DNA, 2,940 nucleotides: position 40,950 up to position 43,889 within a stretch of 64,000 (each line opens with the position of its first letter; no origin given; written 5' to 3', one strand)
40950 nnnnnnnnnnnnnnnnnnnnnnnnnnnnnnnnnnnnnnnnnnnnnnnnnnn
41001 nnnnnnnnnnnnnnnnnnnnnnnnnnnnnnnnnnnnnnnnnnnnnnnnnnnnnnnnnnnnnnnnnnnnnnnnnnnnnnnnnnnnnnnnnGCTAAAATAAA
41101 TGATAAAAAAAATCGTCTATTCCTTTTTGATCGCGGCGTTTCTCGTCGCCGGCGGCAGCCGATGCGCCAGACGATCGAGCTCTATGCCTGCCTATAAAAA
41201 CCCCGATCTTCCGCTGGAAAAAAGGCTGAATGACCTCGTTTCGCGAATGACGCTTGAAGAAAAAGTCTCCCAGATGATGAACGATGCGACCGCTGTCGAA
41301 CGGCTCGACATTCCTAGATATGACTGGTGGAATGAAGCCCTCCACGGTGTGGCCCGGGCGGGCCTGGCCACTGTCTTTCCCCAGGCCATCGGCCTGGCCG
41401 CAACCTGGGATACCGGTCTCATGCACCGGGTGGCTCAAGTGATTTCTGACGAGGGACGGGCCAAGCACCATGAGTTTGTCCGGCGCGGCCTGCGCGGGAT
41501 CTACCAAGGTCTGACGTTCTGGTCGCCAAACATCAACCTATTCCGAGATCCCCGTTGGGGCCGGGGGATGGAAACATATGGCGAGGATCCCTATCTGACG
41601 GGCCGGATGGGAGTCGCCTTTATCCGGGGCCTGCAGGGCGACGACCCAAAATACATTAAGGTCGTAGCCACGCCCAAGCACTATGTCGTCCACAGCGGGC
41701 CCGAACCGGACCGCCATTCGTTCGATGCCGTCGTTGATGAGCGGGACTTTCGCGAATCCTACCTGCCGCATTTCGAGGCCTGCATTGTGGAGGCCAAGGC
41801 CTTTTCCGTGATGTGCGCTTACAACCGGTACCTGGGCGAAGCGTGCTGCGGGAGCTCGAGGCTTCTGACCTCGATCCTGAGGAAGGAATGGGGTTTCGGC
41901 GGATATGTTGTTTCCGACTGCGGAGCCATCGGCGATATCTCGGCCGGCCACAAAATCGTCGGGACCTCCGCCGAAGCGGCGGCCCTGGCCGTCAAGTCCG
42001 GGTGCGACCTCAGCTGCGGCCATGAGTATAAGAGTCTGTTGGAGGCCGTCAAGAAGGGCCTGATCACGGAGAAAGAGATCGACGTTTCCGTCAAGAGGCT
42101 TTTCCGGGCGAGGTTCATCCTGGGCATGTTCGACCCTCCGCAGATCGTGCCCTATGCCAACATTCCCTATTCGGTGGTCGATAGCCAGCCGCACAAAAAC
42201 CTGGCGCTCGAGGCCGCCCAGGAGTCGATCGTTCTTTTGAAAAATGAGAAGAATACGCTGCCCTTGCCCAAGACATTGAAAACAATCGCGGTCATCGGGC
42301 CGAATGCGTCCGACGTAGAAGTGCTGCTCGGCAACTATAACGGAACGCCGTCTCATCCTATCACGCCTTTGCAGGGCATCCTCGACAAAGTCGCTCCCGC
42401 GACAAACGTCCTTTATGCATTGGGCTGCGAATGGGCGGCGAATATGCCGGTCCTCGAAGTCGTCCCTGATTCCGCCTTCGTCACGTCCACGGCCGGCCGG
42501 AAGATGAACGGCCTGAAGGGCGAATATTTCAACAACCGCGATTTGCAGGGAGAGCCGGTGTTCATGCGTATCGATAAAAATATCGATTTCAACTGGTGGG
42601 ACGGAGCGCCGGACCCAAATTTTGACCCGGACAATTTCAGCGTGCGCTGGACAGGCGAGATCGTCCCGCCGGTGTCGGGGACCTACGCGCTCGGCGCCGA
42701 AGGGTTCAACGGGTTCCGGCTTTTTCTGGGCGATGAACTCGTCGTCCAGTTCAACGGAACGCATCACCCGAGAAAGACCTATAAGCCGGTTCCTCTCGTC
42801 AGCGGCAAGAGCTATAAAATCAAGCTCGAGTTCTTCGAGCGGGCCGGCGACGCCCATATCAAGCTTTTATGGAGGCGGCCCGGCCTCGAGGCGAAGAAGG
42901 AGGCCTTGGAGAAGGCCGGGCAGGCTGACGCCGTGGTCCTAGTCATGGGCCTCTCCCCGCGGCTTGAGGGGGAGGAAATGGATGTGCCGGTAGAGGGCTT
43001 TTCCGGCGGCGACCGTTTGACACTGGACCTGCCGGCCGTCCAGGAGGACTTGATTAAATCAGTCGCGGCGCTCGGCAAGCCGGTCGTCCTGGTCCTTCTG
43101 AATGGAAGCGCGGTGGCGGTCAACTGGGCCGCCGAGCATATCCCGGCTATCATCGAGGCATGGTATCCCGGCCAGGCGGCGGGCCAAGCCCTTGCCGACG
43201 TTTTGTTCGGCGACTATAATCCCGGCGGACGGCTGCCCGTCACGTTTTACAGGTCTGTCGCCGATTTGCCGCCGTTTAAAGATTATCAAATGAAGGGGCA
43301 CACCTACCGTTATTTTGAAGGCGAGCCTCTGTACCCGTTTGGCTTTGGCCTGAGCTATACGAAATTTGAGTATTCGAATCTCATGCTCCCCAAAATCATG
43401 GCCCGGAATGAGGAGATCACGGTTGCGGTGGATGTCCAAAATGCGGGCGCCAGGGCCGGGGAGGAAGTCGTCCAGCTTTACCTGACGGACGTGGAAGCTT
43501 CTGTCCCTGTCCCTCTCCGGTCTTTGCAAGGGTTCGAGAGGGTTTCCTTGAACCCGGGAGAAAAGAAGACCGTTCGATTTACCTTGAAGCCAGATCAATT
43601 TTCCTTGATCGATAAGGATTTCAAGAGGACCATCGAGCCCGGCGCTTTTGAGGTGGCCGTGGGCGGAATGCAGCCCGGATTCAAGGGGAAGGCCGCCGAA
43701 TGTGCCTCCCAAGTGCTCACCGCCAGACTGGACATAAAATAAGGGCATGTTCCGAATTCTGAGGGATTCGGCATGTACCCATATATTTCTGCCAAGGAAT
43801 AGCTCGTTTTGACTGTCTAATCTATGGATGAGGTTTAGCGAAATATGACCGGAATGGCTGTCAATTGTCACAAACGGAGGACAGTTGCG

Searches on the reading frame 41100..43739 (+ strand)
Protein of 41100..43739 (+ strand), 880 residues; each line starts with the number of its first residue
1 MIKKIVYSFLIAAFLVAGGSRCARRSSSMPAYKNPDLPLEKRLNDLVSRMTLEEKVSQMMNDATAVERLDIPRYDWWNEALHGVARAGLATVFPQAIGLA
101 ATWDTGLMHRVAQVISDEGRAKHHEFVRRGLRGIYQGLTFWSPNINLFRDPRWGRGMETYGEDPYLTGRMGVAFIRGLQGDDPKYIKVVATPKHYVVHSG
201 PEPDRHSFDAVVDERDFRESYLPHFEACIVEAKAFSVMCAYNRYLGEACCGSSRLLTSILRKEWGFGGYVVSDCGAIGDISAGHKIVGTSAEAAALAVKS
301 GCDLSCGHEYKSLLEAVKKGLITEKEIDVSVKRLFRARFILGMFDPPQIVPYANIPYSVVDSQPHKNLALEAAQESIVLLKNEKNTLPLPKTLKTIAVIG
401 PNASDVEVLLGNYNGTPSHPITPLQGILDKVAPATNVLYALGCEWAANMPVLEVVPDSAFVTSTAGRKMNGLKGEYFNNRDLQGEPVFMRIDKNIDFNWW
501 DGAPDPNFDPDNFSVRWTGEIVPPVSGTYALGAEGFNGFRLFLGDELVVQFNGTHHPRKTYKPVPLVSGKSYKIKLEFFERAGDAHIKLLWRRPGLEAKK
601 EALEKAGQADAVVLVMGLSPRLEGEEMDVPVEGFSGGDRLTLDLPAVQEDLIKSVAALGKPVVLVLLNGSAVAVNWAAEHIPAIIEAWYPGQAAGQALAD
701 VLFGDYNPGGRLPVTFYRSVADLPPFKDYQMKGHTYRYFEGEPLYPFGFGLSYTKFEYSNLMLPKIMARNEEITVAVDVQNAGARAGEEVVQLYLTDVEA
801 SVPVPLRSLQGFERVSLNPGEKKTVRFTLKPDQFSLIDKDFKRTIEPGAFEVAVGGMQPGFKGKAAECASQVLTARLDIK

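Call 79: search_protein_families(library=pfam, proteins=[window:41100-43739:+], max_evalue=0.00001)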
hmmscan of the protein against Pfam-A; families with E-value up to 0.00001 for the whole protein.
window:41100-43739:+ (880 aa): 4 families
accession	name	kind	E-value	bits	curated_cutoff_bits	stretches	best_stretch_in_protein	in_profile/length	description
PF01915.27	Glyco_hydro_3_C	-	4.8e-62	209.9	31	1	377-753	1-200/200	Glycosyl hydrolase family 3 C-terminal domain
PF00933.27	Glyco_hydro_3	-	4.5e-48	164.7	27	1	54-336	46-315/316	Glycosyl hydrolase family 3 N terminal domain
PF07691.17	PA14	-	2.4e-28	99.3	24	1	470-598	3-140/147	PA14 domain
PF14310.12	Fn3-like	-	2.2e-22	79.4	25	1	789-856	1-69/71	Fibronectin type III-like domain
